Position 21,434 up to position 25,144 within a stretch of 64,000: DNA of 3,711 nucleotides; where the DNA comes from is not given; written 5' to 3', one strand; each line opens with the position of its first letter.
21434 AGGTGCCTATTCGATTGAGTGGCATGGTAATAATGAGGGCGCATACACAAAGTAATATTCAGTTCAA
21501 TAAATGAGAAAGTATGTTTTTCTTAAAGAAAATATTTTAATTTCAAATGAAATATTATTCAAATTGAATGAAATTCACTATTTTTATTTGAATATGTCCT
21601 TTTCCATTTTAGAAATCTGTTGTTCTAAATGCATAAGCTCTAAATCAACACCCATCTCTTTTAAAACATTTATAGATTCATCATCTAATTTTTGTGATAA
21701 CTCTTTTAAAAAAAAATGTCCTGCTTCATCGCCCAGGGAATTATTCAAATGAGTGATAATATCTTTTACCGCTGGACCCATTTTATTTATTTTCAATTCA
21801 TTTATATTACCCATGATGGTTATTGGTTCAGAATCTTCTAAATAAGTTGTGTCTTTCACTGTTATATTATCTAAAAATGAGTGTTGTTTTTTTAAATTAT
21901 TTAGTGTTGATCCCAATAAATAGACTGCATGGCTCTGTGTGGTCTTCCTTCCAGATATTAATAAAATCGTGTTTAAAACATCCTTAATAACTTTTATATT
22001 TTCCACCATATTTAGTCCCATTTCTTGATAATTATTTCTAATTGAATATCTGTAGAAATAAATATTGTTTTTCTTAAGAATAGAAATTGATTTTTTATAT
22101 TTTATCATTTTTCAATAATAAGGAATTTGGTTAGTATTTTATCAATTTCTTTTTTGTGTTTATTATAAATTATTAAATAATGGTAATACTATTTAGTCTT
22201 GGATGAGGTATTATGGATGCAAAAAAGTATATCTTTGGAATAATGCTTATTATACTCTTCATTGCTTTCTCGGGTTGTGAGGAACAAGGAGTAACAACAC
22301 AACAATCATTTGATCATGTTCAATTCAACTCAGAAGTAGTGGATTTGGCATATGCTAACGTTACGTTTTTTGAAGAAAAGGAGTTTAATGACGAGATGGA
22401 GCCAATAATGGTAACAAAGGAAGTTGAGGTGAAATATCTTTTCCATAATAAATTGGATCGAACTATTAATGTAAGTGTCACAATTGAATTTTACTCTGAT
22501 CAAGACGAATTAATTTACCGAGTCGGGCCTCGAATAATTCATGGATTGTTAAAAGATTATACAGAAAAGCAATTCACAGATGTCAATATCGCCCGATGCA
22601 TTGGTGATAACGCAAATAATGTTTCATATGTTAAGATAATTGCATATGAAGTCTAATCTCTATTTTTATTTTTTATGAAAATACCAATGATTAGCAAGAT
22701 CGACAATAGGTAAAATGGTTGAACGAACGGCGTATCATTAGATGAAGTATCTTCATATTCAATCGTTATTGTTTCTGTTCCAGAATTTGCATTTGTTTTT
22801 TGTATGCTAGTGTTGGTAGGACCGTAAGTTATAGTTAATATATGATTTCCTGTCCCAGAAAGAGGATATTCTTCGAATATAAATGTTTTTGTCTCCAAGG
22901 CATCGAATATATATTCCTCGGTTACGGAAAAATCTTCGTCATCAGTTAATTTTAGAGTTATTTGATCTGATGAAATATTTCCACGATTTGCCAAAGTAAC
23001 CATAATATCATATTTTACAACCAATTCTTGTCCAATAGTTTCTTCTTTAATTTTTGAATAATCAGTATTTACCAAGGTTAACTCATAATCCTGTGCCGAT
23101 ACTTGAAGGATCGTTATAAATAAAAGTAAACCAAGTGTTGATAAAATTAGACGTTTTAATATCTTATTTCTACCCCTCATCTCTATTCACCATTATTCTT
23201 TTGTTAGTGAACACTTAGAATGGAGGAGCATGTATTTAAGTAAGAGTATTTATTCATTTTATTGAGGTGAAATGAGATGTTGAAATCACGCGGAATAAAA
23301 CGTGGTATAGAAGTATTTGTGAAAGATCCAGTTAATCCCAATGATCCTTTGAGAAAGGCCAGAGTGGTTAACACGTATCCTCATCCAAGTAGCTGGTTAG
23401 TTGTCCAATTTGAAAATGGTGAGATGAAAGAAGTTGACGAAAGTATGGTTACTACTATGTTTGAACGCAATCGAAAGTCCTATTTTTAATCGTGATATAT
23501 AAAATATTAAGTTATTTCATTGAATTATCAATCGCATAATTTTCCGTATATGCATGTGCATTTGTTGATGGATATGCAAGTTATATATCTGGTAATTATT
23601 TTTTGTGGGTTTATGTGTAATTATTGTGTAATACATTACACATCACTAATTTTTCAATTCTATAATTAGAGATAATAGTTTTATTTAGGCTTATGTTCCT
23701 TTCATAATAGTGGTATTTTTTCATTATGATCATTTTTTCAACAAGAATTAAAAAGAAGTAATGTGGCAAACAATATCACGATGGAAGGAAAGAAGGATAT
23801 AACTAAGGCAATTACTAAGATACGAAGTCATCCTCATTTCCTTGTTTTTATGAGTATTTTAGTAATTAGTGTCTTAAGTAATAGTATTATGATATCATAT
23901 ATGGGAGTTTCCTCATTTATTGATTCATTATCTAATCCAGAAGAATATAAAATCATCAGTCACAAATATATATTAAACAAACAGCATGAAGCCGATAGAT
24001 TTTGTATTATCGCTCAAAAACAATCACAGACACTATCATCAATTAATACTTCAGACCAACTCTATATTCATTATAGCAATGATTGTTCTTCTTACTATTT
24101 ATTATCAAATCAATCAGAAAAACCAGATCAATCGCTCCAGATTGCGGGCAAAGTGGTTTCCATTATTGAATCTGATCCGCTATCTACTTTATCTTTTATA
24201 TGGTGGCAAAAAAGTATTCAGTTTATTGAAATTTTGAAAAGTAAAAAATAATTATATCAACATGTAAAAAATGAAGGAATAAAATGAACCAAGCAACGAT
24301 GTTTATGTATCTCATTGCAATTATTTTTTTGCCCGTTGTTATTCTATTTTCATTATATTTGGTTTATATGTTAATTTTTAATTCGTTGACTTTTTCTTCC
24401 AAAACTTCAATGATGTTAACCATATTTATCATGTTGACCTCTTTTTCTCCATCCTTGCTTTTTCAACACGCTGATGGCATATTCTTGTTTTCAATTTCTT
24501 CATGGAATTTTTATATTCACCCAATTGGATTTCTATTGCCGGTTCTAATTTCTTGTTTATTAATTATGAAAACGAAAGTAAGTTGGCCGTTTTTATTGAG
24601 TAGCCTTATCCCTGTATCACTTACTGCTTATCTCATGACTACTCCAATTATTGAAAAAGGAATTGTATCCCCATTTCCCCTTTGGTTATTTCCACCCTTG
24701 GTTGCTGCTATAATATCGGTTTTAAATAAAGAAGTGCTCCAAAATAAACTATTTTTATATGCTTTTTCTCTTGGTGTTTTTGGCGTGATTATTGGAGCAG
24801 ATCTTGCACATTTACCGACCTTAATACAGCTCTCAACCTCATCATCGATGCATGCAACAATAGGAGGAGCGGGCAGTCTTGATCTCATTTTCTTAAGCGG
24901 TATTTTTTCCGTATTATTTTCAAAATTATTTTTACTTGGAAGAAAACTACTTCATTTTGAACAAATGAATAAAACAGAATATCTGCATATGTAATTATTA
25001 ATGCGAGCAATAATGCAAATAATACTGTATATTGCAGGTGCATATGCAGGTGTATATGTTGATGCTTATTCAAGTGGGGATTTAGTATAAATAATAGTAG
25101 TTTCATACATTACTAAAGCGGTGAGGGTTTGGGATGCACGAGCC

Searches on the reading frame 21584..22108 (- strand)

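Call 5: search_protein_families(library=pfam, proteins=[window:21584-22108:-], max_evalue=0.1)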
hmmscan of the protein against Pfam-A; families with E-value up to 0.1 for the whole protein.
window:21584-22108:- (174 aa): 1 family
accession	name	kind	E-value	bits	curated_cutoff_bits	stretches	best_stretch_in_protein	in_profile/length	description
PF09304.16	Cortex-I_coil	-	0.061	14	60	0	131-171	57-94/107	Cortexillin coiled-coil region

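Call 6: search_protein_families(library=ncbifam, proteins=[window:21584-22108:-], max_evalue=0.1)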
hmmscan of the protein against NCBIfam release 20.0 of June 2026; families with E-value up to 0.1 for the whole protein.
window:21584-22108:- (174 aa): 0 families

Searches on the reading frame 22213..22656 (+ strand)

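Call 5: search_protein_families(library=pfam, proteins=[window:22213-22656:+], max_evalue=0.1)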
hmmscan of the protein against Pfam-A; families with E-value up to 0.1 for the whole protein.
window:22213-22656:+ (147 aa): 1 family
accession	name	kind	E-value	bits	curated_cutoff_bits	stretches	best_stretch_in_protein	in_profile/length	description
PF18448.7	CBM46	-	0.039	14.7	26.5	1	56-104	48-95/105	Carbohydrate binding domain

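Call 6: search_protein_families(library=ncbifam, proteins=[window:22213-22656:+], max_evalue=0.1)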
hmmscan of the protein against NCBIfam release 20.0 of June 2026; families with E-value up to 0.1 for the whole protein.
window:22213-22656:+ (147 aa): 3 families
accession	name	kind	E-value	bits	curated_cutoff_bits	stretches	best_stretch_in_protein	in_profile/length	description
NF052321.1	LP_Lmo2079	subfamily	0.0031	16.9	150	1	4-86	2-78/354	Lmo2079 family surface lipoprotein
NF047384.1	BspC_dom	domain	0.056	14.1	38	0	26-74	22-69/102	BspC domain-containing protein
NF053689.1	BamJ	equivalog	0.069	13.4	100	0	1-55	1-55/184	BamJ family beta-barrel-assembly machinery protein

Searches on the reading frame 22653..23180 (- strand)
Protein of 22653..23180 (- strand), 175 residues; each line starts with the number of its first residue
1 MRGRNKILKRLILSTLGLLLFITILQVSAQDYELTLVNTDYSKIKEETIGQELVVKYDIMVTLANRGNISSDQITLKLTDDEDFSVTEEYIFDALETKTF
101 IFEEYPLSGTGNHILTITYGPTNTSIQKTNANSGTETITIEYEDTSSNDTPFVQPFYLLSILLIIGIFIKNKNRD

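Call 5: search_protein_families(library=pfam, proteins=[window:22653-23180:-], max_evalue=0.1)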
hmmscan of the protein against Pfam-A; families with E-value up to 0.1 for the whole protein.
window:22653-23180:- (175 aa): 1 family
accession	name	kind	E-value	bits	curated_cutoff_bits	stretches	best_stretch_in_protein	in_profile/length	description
PF07076.17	DUF1344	-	0.0062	16.7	23.1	1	68-97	10-39/60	Protein of unknown function (DUF1344)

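Call 6: search_protein_families(library=ncbifam, proteins=[window:22653-23180:-], max_evalue=0.1)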
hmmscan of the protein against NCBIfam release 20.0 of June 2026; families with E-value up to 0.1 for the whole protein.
window:22653-23180:- (175 aa): 1 family
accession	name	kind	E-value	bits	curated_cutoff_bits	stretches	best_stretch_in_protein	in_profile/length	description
TIGR00834.1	ae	subfamily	0.051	11.6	599.45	1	90-169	498-573/900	anion exchange protein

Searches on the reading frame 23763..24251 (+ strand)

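Call 5: search_protein_families(library=pfam, proteins=[window:23763-24251:+], max_evalue=0.1)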
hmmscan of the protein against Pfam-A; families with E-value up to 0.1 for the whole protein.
window:23763-24251:+ (162 aa): 1 family
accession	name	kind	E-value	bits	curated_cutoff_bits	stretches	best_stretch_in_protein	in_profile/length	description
PF16504.10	SP24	-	0.0034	17.8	30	1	11-63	3-51/147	Putative virion membrane protein of plant and insect virus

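Call 6: search_protein_families(library=ncbifam, proteins=[window:23763-24251:+], max_evalue=0.1)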
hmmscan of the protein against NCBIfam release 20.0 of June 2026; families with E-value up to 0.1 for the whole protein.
window:23763-24251:+ (162 aa): 0 families

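Call 51: search_protein_families(library=pfam, proteins=[window:23763-24251:+], max_evalue=0.001)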
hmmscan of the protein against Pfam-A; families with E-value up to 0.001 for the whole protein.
window:23763-24251:+ (162 aa): 0 families

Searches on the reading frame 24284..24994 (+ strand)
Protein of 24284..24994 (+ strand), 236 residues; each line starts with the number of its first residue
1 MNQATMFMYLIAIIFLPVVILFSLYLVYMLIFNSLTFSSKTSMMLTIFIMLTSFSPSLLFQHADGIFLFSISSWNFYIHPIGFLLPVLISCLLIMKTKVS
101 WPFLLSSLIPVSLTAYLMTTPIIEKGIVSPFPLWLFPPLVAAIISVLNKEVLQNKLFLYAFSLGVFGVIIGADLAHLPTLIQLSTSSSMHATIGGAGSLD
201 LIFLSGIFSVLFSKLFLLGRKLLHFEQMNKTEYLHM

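Call 5: search_protein_families(library=pfam, proteins=[window:24284-24994:+], max_evalue=0.1)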
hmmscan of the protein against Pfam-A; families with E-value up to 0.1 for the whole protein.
window:24284-24994:+ (236 aa): 1 family
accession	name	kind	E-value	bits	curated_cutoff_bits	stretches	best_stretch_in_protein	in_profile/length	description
PF07758.16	DUF1614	-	2.4e-19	70.4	23.9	1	82-211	50-170/171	Protein of unknown function (DUF1614)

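Call 6: search_protein_families(library=ncbifam, proteins=[window:24284-24994:+], max_evalue=0.1)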
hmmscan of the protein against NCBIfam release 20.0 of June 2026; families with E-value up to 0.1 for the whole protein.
window:24284-24994:+ (236 aa): 0 families
